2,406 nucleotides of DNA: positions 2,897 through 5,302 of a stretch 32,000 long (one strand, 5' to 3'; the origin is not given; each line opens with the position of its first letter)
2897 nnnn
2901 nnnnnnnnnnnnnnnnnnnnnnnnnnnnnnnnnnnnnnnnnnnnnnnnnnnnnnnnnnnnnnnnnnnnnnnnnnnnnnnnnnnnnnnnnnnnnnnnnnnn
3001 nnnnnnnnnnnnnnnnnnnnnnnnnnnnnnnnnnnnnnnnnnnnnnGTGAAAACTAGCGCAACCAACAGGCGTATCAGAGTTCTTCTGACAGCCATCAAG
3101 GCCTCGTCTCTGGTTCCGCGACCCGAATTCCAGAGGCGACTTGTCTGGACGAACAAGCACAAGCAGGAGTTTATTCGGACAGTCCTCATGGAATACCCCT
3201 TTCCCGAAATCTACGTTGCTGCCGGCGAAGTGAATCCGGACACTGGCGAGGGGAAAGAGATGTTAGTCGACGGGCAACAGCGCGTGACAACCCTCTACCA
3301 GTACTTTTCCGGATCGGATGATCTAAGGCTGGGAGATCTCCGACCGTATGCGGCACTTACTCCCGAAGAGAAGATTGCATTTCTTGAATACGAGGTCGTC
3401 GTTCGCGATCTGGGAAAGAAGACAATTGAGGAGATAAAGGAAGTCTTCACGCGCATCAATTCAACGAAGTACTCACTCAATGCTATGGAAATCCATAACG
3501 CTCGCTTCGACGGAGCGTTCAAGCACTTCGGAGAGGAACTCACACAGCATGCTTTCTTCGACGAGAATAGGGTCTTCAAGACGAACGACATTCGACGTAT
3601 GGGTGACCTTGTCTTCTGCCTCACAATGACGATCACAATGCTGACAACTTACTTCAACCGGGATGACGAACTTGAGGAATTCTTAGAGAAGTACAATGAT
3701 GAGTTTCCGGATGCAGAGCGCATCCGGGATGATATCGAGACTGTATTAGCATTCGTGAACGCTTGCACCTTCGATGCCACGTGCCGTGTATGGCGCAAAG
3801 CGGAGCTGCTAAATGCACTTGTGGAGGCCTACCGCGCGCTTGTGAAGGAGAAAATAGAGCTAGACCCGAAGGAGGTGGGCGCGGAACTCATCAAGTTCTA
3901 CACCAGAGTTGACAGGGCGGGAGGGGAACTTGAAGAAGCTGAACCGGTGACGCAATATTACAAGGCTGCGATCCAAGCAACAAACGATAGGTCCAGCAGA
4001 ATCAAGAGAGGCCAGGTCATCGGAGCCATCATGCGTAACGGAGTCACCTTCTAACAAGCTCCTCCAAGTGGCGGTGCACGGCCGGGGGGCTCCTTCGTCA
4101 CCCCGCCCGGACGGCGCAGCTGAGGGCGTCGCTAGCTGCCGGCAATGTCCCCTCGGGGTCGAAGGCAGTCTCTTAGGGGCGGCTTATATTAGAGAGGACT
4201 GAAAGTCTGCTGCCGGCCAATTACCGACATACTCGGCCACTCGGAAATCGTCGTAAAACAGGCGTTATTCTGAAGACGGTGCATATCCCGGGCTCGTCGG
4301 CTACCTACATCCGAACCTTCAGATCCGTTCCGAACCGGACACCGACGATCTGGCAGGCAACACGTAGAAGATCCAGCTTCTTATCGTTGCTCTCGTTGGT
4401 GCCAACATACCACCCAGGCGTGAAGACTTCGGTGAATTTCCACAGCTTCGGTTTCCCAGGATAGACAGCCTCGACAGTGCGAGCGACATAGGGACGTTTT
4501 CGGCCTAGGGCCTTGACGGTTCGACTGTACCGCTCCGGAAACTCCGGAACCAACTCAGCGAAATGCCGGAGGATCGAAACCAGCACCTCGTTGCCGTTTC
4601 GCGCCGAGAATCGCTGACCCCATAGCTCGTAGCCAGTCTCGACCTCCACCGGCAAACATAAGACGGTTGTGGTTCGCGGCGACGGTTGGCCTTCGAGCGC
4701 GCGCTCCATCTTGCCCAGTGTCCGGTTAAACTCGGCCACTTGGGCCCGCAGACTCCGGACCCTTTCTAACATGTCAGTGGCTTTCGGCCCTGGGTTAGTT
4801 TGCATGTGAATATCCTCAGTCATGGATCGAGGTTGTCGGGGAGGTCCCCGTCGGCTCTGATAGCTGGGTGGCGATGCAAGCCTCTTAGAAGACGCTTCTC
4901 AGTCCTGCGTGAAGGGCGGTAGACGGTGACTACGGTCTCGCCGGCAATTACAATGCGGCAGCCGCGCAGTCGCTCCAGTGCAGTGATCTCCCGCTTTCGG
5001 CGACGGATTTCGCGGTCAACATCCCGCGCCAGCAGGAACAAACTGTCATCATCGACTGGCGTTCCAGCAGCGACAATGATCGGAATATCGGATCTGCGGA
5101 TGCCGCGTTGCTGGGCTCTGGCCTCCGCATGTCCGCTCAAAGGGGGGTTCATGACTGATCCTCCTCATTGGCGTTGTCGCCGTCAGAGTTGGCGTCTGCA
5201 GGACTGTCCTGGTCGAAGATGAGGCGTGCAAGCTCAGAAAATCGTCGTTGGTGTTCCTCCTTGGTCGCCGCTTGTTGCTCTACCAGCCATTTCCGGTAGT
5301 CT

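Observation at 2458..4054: Overlapping nucleotidyltransferase + nuclease-less DUF262 gene pair in a low-GC islet: candidate uncharacterised conflict/defence module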

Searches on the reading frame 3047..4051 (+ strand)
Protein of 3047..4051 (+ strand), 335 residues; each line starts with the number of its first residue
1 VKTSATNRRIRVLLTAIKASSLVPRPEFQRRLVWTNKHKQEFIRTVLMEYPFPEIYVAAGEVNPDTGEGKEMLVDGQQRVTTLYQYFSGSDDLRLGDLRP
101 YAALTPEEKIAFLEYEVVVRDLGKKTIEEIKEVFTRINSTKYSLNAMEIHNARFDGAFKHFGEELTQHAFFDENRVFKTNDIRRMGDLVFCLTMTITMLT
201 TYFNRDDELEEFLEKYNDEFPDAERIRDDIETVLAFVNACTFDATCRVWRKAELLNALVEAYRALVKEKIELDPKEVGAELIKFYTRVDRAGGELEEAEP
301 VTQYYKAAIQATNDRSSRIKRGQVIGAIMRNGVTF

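Call 3: search_protein_families(library=pfam, proteins=[window:3047-4051:+], max_evalue=1)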
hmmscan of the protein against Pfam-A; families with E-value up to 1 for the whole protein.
window:3047-4051:+ (335 aa): 1 family
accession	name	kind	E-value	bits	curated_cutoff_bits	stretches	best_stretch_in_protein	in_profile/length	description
PF03235.19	GmrSD_N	-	1.7e-23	84.2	33.2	1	24-154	13-198/199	GmrSD restriction endonuclease, N-terminal domain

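Call 4: search_protein_families(library=padloc, proteins=[window:3047-4051:+], max_evalue=1)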
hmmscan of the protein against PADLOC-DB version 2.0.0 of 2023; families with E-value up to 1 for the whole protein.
window:3047-4051:+ (335 aa): 12 families
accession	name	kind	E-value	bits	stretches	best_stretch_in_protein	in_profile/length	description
PDLC03877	NsnA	-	1.7e-29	101.3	1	4-240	47-291/385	-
PDLC04027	PD-T4-2_A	-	1.4e-15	55.3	2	18-98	48-122/363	-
PDLC03418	REase_II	-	2.5e-07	28.1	1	24-158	34-162/372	Type II restriction enzyme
PDLC04151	HEC-05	-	0.00027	17.8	2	63-90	106-133/600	-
PDLC04157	HEC-06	-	0.0012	15.6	1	24-83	24-85/558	-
PDLC04155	HEC-06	-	0.0014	15.2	1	22-83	20-83/562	-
PDLC02701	Orf5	-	0.0031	14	1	57-88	64-97/596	Orf5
PDLC04154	HEC-06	-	0.0056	13.4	1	20-83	21-85/569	-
PDLC02700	Orf5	-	0.0064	13.3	1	25-83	14-76/555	Orf5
PDLC04709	PDC-M55C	-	0.016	11.9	0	64-87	84-107/554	-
PDLC02695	Orf5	-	0.018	11.4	1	26-83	23-91/601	Orf5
PDLC04150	HEC-05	-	0.019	11.8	0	26-52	25-51/583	-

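Call 5: search_protein_families(library=ncbifam, proteins=[window:3047-4051:+], max_evalue=1)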
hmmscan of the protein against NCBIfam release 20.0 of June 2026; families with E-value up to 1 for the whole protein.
window:3047-4051:+ (335 aa): 1 family
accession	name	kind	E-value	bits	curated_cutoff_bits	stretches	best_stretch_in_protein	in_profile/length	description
TIGR03187.1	DGQHR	domain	0.0067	16.2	58.85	1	72-239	100-239/276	DGQHR domain-containing protein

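Call 9: search_protein_families(library=phrogs, proteins=[window:3047-4051:+], max_evalue=1)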
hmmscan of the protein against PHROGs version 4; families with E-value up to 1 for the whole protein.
window:3047-4051:+ (335 aa): 4 families
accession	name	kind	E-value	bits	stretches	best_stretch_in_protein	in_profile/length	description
phrog_2598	-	unknown function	1.5e-32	114.1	1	2-241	26-271/352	-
phrog_1583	-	unknown function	1e-18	68.3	1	5-150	18-169/417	-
phrog_26759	-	unknown function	7.7e-08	32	1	27-86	28-83/593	-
phrog_7355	-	unknown function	0.22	12.9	0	112-145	22-56/60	-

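Call 16: find_homologous_proteins(query=window:3047-4051:+)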
Query window:3047-4051:+ (335 aa): 2391 proteins with E <= 0.001 among 4700 candidates; the best 120 are listed.
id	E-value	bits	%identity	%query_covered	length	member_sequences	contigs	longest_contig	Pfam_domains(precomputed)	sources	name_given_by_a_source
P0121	6.0e-188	642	100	86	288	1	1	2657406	PF03235.20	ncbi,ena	-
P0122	9.4e-187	638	82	100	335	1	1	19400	PF03235.20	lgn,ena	-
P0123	1.9e-186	637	82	100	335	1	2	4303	PF03235.20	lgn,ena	-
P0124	7.9e-184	628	83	100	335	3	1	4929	PF03235.20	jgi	-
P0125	3.3e-178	610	80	100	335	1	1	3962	PF03235.20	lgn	-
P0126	1.8e-175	601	79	100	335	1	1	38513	PF03235.20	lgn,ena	-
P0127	1.0e-173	595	78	100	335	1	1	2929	PF03235.20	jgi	jgi:hypothetical protein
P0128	2.9e-172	590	77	100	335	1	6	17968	PF03235.20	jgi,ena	-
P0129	3.1e-172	590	77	100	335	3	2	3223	PF03235.20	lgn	-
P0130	3.2e-172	590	78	100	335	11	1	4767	PF03235.20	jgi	jgi:hypothetical protein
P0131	1.0e-171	588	77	100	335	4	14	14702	PF03235.20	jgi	jgi:hypothetical protein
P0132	1.5e-170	584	76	100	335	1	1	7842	PF03235.20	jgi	jgi:hypothetical protein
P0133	2.7e-170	584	78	100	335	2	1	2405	PF03235.20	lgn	-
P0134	1.2e-168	578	76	100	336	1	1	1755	PF03235.20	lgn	-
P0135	1.2e-166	572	76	100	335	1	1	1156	PF03235.20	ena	-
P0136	1.7e-166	571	74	100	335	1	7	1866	PF03235.20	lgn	-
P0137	7.8e-166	569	74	99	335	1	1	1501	PF03235.20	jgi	jgi:hypothetical protein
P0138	3.4e-165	567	75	100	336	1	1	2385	PF03235.20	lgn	-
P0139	3.7e-163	560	78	93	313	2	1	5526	PF03235.20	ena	-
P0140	5.3e-162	556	74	100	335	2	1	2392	PF03235.20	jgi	jgi:hypothetical protein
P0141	2.5e-156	538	71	100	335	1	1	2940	PF03235.20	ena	-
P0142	1.0e-154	532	71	100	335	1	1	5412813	PF03235.20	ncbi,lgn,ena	-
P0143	4.3e-154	530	69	100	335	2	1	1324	PF03235.20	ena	-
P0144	2.2e-153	528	69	100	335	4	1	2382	PF03235.20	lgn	-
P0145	3.2e-153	528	69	98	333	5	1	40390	PF03235.20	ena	-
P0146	1.1e-152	526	70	100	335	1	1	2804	PF03235.20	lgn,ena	-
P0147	8.6e-152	523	69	100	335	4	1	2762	PF03235.20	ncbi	-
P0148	1.5e-151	522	78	87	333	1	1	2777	PF03235.20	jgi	-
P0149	2.0e-151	522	67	100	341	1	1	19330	PF03235.20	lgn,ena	-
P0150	5.1e-151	520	69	100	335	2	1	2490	PF03235.20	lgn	-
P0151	6.1e-151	520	68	100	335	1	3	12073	PF03235.20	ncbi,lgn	-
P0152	8.5e-150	516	68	100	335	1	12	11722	PF03235.20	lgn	-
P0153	1.1e-148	513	67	100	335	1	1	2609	PF03235.20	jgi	jgi:Protein of unknown function DUF262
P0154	6.1e-145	500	66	99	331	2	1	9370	PF03235.20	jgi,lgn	jgi:hypothetical protein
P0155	4.0e-143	494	66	99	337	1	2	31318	PF03235.20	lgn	-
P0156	1.9e-142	492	66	99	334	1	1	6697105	PF03235.20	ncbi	ncbi:DUF262 domain-containing protein [Pirellulaceae bacterium SH501]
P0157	3.4e-142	491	68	97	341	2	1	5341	PF03235.20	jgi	jgi:Protein of unknown function DUF262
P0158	4.4e-142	491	65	98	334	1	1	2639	PF03235.20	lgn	-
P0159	8.2e-142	490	65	99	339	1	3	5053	PF03235.20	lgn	-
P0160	1.2e-141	490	64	99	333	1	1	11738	PF03235.20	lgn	-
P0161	3.7e-141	488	65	100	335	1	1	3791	PF03235.20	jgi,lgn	-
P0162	4.4e-141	488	66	98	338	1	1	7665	PF03235.20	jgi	jgi:hypothetical protein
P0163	4.4e-141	488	65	99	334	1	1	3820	PF03235.20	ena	-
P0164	1.3e-140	486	66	99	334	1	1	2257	PF03235.20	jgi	jgi:hypothetical protein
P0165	2.4e-140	485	65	98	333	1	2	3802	PF03235.20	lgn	-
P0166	3.7e-139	481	62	99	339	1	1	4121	PF03235.20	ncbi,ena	-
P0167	8.0e-139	480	64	99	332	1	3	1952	PF03235.20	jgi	jgi:hypothetical protein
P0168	1.1e-138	480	64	99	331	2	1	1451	PF03235.20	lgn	-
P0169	1.6e-138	479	65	98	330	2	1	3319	PF03235.20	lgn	-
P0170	3.1e-138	478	63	100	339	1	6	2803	PF03235.20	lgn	-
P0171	1.4e-137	476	64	99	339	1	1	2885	PF03235.20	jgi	jgi:hypothetical protein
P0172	2.2e-137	475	64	98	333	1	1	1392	PF03235.20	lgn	-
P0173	4.1e-137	475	62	100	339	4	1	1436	PF03235.20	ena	-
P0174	6.2e-137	474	64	99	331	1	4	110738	PF03235.20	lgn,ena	-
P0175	1.1e-136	473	64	98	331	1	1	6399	PF03235.20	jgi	jgi:hypothetical protein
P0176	1.6e-136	473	66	97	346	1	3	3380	PF03235.20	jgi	jgi:Protein of unknown function DUF262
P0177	2.0e-136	472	63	98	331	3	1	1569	PF03235.20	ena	-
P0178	3.9e-136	471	64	96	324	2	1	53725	PF03235.20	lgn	-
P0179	7.7e-136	470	62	99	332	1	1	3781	PF03235.20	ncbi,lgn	-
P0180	1.3e-135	470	64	97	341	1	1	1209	PF03235.20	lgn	-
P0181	7.1e-135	467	63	99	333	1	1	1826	PF03235.20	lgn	-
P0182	4.7e-134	465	61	99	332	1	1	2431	PF03235.20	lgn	-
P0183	1.2e-133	463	62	99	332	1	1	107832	PF03235.20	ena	-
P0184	4.5e-133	461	61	99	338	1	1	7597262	PF03235.20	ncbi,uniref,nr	ncbi:hypothetical protein Pan258_27990 [Symmachiella dynata]|uniref:GmrSD restriction endonuclease d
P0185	4.8e-133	461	61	100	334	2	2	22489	PF03235.20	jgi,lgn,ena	jgi:hypothetical protein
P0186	4.9e-133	461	60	100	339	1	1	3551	PF03235.20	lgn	-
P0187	1.2e-132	460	65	95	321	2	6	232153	PF03235.20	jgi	jgi:hypothetical protein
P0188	1.4e-132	460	65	93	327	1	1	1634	PF03235.20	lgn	-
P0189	1.4e-132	460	62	99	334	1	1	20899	PF03235.20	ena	-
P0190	3.0e-132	459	61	100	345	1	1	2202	PF03235.20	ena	-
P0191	3.4e-132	458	60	99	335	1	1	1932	PF03235.20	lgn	-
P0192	4.7e-132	458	60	98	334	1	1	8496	PF03235.20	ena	-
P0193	7.8e-132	457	62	100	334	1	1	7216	PF03235.20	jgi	jgi:hypothetical protein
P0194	8.6e-132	457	64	94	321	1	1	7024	PF03235.20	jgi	-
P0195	1.1e-131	457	61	100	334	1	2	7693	PF03235.20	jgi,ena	jgi:hypothetical protein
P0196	1.8e-131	456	62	99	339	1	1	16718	PF03235.20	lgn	-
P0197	2.0e-131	456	61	100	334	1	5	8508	PF03235.20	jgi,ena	jgi:hypothetical protein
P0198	2.5e-131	456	61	100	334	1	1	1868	PF03235.20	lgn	-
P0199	3.3e-131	455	61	100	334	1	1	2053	PF03235.20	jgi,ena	jgi:hypothetical protein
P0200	3.3e-131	455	62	98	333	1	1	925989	PF03235.20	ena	-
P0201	5.1e-131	455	61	100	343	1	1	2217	PF03235.20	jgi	jgi:hypothetical protein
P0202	5.4e-131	455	60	99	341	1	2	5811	PF03235.20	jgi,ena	-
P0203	5.5e-131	455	60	100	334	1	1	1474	PF03235.20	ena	-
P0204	7.9e-131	454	60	98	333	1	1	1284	PF03235.20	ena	-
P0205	1.0e-130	454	61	100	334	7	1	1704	PF03235.20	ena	-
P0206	3.0e-130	452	62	97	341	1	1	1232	PF03235.20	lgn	-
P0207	3.1e-130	452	62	99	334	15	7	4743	PF03235.20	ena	-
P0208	7.3e-130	451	63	94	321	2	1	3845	PF03235.20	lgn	-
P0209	1.3e-129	450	61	97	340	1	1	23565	PF03235.20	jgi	jgi:Protein of unknown function DUF262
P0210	1.6e-129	450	61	98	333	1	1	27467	PF03235.20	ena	-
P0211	2.6e-129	449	60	98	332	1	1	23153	PF03235.20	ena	-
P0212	3.1e-129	449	60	99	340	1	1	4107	PF03235.20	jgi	jgi:Protein of unknown function DUF262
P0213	3.4e-129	449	61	99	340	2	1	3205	PF03235.20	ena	-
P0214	3.9e-129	448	60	98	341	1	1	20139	PF03235.20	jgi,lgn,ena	-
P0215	4.0e-129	448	60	100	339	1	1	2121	PF03235.20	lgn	-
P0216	4.1e-129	448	61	99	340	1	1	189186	PF03235.20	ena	-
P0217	4.1e-129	448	61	99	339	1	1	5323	PF03235.20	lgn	-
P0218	4.3e-129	448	61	99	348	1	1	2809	PF03235.20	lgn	-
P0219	4.7e-129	448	59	99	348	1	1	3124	PF03235.20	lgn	-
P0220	5.7e-129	448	61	99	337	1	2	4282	PF03235.20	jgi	-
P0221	6.3e-129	448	59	99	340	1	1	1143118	PF03235.20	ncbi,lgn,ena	-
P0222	9.1e-129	447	59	98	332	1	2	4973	PF03235.20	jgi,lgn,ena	-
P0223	1.0e-128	447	60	100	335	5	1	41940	PF03235.20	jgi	jgi:Protein of unknown function DUF262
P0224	1.4e-128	447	61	99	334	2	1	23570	PF03235.20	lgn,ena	-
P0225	1.6e-128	446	60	100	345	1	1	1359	PF03235.20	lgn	-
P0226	1.8e-128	446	61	100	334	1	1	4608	PF03235.20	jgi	jgi:uncharacterized protein with ParB-like and HNH nuclease domain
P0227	2.2e-128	446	62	99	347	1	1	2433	PF03235.20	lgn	-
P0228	4.3e-128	445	61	100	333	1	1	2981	PF03235.20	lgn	-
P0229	5.5e-128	445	61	99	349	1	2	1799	PF03235.20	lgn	-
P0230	6.0e-128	445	63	97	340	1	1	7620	PF03235.20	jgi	jgi:uncharacterized protein DUF262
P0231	1.3e-127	443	59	98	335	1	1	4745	PF03235.20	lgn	-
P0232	2.5e-127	442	61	98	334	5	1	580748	PF03235.20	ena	-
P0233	4.3e-127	442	59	99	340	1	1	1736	PF03235.20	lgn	-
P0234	7.6e-127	441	60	98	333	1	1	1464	PF03235.20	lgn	-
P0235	1.2e-126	440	60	100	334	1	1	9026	PF03235.20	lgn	-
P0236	1.3e-126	440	60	100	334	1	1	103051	PF03235.20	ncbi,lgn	-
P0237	1.6e-126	440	61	99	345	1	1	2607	PF03235.20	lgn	-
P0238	3.9e-126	439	58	99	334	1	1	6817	PF03235.20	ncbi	-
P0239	8.1e-126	438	59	100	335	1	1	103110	PF03235.20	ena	-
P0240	1.0e-125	437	61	98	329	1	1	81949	PF03235.20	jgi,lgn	jgi:uncharacterized protein with ParB-like and HNH nuclease domain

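Call 30: predict_structure(alignment_id=A2)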
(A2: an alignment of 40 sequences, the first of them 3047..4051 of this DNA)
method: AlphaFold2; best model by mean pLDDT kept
length: 335 residues; sequences in the alignment: 40
mean_pLDDT: 75.2   pTM: 0.57
mean pLDDT of the five models: 75.2, 72.8, 72.0, 69.4, 68.2
residues with pLDDT >= 90: 83; 70-90: 140; 50-70: 69; < 50: 43
segments of 3 or more residues with pLDDT < 50: 1-3, 26-32, 126-128, 130-132, 135-153, 180-183, 310-312
pLDDT, mean of each block of 10 residues (from residue 1): 61 80 53 66 82 64 61 69 85 86 93 79 53 45 33 64 89 77 66 88 66 79 95 97 91 90 93 95 89 64 75 67 90 77
secondary structure, 60 per line:
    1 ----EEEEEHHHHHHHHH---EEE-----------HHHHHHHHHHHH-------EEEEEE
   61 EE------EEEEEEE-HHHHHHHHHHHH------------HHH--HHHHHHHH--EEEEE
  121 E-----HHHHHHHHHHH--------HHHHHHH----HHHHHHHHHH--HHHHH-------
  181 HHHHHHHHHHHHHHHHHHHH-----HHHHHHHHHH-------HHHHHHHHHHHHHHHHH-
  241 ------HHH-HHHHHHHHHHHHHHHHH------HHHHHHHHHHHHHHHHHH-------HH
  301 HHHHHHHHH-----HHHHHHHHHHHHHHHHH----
elements in order: E5-9 H10-18 E22-24 H36-47 E55-62 E69-75 H77-88 H106-113 E116-121 H127-137 H146-152 H157-166 H169-173 H181-200 H206-215 H223-239 H251-267 H274-291 H299-309 H315-331

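Call 33: fold_search(model_id=the predicted structure, library=pdb)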
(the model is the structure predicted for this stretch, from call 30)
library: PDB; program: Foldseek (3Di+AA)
matches with E <= 10: 58; with E <= 0.001: 3
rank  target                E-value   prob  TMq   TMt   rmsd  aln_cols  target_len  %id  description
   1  7p9m_B                2.8e-04  1.00  0.36  0.26  10.5       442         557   12  BrxU, GmrSD-family Type IV restriction enzyme (released 2021-12-08)
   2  7p9k_A                3.2e-04  1.00  0.35  0.24  11.5       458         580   12  BrxU, GmrSD-family Type IV restriction enzyme (released 2021-12-08)
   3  7p9m_A                9.5e-04  1.00  0.34  0.24  11.1       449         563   14  BrxU, GmrSD-family Type IV restriction enzyme (released 2021-12-08)
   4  6vvo_B                5.4e-01  0.06  0.12  0.13  17.4       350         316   10  Structure of the human clamp loader (Replication Factor C, RFC) bound to the sliding clamp (Proliferating Cell Nuclear (released 2020-02-26)
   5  8umu_D                1.2e+00  0.05  0.14  0.14  19.8       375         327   11  Atomic model of the human CTF18-RFC-PCNA binary complex in the four-subunit binding state (state 3) (released 2024-05-08)
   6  5cwf_B                1.9e+00  0.07  0.13  0.19  13.9       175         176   14  Crystal structure of de novo designed helical repeat protein DHR8 (released 2015-12-16)
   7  7wgu_A                1.9e+00  0.07  0.15  0.14  20.7       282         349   10  Crystal structure of metal-binding protein EfeO from Escherichia coli (released 2022-12-14)
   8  3rm5_A                2.2e+00  0.04  0.11  0.09  15.6       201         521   16  Structure of Trifunctional THI20 from Yeast (released 2011-09-21)
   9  9r7f                  2.4e+00  0.07  0.15  0.22  15.9       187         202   16  De novo designed enzyme for the Morita-Baylis-Hillman reaction (MBH48) (released 2025-12-10)
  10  1jow_A                2.4e+00  0.05  0.13  0.16  16.3       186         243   13  Crystal structure of a complex of human CDK6 and a viral cyclin (released 2002-02-27)
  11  9j05_A                2.4e+00  0.04  0.13  0.12  27.2       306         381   12  Apo state purinergic receptor P2Y14-BRIL/PPTN/1B3 Fab-4/9Glue (released 2025-08-06)
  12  7wm2_A                2.4e+00  0.03  0.12  0.10  24.2       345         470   10  Cryo-EM structure of AKT1 (released 2023-01-25)
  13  7lj1_g                2.5e+00  0.28  0.19  0.44   5.5       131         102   11  Human Prx1-Srx Decameric Complex (released 2021-07-14)
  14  9k82_A                2.5e+00  0.09  0.17  0.23  12.4       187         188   10  Cryo-EM structure of designed zinc-induced filament Fiber-n5-Zn1-HEHE-917 (released 2025-10-29)
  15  6ny1_Y                2.7e+00  0.02  0.10  0.06  23.6       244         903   15  CasX-gRNA-DNA(30bp) State II (released 2019-02-27)
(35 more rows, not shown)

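Call 92: find_related_loci(query=A2, collection=metagenome_contigs, flank=3000)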
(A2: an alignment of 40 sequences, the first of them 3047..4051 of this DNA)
Query A2 (335 aa) in metagenome_contigs; peptide patterns used: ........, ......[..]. (x = any residue, [..] = any of these).
427 stretches matched a pattern; 368 encode a relative of the query (tblastn E <= 1e-3); the best 80 are kept; 80 distinct loci.
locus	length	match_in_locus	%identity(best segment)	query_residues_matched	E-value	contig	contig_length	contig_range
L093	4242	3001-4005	77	1-335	0e+0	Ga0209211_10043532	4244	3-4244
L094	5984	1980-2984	68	1-335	2e-161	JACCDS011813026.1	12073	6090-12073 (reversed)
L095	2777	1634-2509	78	1-292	1e-169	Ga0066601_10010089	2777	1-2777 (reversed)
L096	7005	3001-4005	67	1-335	2e-159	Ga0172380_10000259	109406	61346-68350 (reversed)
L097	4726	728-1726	66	1-333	9e-154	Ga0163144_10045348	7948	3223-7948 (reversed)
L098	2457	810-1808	65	1-333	1e-161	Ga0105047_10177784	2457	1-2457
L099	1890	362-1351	64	1-330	7e-159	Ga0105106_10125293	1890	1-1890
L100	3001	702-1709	62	1-335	4e-152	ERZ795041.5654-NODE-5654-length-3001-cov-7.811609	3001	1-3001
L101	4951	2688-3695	62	1-335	3e-147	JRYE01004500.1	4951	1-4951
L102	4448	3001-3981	64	1-327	8e-146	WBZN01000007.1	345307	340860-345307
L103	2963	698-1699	66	1-334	2e-149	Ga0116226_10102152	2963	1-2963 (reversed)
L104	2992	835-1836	66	1-334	2e-148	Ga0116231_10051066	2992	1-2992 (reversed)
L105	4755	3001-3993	60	1-331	4e-142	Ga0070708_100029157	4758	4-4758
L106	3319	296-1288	60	1-331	1e-145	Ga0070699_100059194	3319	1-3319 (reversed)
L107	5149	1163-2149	62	1-330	3e-140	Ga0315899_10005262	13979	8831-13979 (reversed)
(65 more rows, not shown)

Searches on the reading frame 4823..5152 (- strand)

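Call 38: search_protein_families(library=pfam, proteins=[window:4823-5152:-], max_evalue=0.01)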
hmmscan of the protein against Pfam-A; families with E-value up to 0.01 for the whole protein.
window:4823-5152:- (110 aa): 1 family
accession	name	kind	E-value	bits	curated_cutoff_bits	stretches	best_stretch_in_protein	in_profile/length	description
PF14076.12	DUF4258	-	0.00078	20.1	25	1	5-37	1-33/71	Domain of unknown function (DUF4258)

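Call 39: search_protein_families(library=padloc, proteins=[window:4823-5152:-], max_evalue=0.01)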
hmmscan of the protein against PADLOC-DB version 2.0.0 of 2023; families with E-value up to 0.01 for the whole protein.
window:4823-5152:- (110 aa): 0 families
